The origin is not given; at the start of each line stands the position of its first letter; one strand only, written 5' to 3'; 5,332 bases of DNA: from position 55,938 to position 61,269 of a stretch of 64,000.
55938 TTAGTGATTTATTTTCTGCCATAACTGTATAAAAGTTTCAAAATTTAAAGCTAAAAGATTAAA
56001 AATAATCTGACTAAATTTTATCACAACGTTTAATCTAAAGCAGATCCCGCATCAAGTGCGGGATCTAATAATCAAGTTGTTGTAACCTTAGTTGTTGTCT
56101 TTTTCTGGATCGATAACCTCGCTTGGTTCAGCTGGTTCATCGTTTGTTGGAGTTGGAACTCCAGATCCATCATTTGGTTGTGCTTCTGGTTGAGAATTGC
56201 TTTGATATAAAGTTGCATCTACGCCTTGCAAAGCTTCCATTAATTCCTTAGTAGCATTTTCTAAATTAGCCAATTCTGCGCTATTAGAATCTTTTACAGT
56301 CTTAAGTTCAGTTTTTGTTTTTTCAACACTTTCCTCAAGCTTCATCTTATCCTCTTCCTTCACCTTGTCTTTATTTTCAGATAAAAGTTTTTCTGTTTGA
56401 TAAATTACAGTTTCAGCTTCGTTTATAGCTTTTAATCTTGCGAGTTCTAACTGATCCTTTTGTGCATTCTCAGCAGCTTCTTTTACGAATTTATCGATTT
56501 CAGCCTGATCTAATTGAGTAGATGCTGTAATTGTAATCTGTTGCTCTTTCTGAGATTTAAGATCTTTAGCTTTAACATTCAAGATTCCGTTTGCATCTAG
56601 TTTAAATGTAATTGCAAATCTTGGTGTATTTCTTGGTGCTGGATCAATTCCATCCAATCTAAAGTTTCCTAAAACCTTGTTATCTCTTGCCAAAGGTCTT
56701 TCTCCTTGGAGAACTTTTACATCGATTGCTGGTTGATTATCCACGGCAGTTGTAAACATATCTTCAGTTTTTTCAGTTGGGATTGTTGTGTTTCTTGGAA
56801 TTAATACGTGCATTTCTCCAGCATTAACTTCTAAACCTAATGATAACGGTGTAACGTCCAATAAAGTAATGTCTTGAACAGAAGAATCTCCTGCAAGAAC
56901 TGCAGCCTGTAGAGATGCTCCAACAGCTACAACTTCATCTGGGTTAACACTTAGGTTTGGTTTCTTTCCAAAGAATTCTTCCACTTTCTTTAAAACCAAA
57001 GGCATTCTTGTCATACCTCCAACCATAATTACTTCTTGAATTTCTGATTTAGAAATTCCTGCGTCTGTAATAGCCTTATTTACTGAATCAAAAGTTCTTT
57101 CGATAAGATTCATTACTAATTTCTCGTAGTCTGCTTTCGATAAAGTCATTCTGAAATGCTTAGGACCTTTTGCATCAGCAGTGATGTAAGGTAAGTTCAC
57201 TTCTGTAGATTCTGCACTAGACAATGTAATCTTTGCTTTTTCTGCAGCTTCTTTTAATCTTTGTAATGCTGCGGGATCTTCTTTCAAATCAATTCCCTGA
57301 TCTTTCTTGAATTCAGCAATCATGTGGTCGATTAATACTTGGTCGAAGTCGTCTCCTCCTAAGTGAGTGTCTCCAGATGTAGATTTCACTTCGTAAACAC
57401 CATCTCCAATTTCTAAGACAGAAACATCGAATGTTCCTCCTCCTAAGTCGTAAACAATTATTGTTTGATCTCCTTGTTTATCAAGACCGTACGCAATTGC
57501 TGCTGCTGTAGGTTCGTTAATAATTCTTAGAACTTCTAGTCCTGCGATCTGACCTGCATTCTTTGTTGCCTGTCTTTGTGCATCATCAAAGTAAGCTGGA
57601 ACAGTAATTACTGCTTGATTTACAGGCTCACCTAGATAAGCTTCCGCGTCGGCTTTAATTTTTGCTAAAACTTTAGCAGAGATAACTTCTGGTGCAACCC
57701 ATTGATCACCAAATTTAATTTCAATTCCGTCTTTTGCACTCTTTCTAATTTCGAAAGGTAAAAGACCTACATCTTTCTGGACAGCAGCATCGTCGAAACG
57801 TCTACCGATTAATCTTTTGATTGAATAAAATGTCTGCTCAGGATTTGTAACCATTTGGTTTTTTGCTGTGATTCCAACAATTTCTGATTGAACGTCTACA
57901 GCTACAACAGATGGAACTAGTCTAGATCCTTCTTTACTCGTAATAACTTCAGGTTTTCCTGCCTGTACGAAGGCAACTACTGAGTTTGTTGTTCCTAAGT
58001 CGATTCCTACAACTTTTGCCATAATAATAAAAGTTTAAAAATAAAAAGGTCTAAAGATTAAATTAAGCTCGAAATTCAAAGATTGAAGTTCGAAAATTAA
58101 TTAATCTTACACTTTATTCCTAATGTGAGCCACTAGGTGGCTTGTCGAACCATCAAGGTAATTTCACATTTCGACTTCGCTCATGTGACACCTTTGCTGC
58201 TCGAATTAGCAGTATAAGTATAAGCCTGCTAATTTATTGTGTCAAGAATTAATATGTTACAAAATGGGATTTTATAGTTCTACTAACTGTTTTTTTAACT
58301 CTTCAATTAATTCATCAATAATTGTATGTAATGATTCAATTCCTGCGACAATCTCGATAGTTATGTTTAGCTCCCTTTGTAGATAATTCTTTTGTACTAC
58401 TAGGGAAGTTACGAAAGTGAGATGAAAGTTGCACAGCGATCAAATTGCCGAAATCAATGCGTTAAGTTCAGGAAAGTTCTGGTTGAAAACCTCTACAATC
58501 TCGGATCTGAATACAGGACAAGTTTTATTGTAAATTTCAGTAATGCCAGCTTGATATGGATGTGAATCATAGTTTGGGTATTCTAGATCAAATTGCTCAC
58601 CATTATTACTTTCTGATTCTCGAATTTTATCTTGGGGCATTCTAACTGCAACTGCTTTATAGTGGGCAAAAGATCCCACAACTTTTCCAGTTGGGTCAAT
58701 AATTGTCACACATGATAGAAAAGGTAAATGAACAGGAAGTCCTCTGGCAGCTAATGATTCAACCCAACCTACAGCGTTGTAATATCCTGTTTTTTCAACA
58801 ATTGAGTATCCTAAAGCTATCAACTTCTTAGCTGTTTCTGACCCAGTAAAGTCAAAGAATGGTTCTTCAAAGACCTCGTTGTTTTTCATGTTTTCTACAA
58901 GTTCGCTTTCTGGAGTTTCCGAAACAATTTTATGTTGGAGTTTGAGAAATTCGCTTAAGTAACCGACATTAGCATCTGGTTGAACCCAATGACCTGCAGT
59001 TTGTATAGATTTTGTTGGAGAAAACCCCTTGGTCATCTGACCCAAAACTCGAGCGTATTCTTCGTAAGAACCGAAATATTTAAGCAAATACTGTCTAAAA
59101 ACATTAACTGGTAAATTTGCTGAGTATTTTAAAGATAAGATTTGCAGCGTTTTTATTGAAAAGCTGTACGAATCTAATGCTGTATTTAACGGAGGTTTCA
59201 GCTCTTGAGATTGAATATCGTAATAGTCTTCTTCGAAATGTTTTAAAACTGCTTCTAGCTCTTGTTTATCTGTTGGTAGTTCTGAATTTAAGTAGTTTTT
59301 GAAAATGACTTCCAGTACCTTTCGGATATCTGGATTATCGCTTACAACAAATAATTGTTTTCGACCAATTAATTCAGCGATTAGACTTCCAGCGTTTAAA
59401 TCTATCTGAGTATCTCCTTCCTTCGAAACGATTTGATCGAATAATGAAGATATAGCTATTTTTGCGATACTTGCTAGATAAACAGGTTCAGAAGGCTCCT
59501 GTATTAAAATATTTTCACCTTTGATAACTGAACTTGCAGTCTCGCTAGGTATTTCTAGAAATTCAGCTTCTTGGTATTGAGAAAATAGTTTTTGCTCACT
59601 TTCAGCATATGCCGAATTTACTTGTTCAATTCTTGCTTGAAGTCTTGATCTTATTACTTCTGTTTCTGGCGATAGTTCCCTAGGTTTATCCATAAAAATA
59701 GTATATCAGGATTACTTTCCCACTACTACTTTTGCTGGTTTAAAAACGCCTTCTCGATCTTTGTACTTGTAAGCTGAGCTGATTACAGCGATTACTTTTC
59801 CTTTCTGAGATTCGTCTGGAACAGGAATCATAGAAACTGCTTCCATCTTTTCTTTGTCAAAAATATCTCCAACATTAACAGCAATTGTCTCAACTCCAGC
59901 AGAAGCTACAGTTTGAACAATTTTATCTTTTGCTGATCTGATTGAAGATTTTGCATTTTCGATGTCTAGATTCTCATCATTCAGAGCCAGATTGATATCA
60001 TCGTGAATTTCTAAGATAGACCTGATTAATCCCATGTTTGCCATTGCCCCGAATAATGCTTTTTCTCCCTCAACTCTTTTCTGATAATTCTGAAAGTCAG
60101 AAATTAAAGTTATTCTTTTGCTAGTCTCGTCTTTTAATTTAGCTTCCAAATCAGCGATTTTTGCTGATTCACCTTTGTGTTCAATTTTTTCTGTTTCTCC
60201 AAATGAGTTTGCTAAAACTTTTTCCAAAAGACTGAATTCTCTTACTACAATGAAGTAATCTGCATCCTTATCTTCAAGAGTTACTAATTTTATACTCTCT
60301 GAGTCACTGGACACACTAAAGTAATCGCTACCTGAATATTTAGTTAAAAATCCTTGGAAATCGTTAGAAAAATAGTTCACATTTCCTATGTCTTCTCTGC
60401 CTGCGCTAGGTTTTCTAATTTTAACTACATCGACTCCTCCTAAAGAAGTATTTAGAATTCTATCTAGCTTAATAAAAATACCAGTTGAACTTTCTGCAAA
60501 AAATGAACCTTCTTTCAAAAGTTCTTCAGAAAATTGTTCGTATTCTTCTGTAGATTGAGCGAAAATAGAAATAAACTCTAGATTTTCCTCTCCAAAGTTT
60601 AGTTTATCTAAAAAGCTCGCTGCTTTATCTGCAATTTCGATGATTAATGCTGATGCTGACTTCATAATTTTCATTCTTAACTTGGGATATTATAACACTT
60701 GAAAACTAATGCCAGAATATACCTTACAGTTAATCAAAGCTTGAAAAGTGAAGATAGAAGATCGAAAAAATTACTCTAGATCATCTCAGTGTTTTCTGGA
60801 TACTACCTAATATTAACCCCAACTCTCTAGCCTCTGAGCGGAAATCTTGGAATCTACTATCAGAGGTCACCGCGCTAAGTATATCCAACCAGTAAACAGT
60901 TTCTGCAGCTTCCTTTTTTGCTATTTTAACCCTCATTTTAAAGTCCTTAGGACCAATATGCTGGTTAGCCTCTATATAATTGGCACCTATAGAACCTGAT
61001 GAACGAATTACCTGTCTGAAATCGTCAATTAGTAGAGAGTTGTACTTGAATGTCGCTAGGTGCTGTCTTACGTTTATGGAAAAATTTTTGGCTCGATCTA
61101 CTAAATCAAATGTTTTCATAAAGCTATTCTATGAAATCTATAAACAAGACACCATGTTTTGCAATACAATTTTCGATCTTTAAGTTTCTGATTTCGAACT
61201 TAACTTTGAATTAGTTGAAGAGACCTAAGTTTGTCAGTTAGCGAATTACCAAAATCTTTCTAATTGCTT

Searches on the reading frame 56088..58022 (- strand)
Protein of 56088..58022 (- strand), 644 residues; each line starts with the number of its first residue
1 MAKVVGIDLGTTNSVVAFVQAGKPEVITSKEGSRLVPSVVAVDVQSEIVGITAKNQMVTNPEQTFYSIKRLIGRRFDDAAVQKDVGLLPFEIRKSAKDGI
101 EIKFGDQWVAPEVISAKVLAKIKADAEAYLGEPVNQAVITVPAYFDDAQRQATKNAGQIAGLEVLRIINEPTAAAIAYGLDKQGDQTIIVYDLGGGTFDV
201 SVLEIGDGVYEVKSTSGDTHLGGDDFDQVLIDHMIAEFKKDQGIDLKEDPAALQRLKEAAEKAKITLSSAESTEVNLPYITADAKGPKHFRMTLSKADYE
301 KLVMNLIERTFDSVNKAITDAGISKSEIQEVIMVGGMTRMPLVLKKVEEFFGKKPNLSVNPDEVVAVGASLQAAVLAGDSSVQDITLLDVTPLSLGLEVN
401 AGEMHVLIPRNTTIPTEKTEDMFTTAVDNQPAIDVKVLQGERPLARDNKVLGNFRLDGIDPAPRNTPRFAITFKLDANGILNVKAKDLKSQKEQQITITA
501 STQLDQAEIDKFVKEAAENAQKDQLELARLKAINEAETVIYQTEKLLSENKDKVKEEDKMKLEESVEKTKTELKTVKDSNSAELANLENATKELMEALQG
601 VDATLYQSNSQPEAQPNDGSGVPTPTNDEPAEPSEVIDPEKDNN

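Call 12: search_protein_families(library=pfam, proteins=[window:56088-58022:-], max_evalue=0.01)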
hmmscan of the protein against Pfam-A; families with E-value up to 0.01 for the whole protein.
window:56088-58022:- (644 aa): 5 families
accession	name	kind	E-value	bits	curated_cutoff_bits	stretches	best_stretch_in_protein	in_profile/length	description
PF00012.26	HSP70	-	4.5e-233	775.3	20.6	1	4-604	1-596/599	Hsp70 protein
PF06723.19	MreB_Mbl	-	8.3e-16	58.2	27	1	133-370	92-316/327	MreB/Mbl protein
PF01968.24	Hydantoinase_A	-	0.00069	19.4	22.9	0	166-213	57-104/291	Hydantoinase/oxoprolinase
PF17651.6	Raco_middle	-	0.004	17.3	26.8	0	296-359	52-115/163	RACo middle region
PF02782.22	FGGY_C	-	0.0061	16.8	27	0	244-375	70-196/198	FGGY family of carbohydrate kinases, C-terminal domain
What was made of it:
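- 56088..58022 (-): dnaK (644 aa), with a predicted structured leader of about 188 nt. Pfam HSP70 (call 12).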

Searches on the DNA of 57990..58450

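Call 72: search_rna_families(source=window, start=57990, end=58450, threshold=evalue, max_evalue=10)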
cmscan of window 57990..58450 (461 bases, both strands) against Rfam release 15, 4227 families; matches with E-value up to 10: 2.
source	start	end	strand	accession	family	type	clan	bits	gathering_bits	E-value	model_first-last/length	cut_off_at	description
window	58069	58147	+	RF02379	csRNA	Gene; sRNA;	-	19.1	57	5.2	1-93/93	no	Cia-dependent small RNA csRNA1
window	58033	58094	-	RF02706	TeloSII_ncR30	Gene; sRNA;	-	11.4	86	3.1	1-226/226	no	TeloSII non coding RNA 30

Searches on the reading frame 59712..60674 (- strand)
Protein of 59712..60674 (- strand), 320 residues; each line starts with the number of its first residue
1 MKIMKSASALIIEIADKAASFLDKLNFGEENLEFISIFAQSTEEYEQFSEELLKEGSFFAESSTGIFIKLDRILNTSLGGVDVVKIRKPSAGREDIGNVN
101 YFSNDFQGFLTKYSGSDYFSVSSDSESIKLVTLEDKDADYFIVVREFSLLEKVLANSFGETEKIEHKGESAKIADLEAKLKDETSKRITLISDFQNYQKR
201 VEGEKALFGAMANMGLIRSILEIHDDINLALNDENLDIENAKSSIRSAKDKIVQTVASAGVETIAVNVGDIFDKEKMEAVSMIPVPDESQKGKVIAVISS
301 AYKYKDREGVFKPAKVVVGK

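Call 12: search_protein_families(library=pfam, proteins=[window:59712-60674:-], max_evalue=0.01)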
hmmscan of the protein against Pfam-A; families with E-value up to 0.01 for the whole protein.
window:59712-60674:- (320 aa): 2 families
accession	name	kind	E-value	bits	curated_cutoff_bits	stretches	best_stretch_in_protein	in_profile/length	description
PF01025.24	GrpE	-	4.9e-24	85.3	25.8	1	167-320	14-165/165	GrpE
PF09097.16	Phage-tail_1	-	0.0089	16.3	27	0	227-291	66-129/196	Baseplate structural protein, domain 1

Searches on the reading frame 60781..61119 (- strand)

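Call 12: search_protein_families(library=pfam, proteins=[window:60781-61119:-], max_evalue=0.01)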
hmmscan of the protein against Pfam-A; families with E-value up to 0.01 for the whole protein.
window:60781-61119:- (112 aa): 1 family
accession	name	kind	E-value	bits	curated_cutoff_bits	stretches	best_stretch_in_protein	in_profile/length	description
PF05635.17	23S_rRNA_IVP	-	3e-12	47.1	33.8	1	5-104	4-104/106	23S rRNA-intervening sequence protein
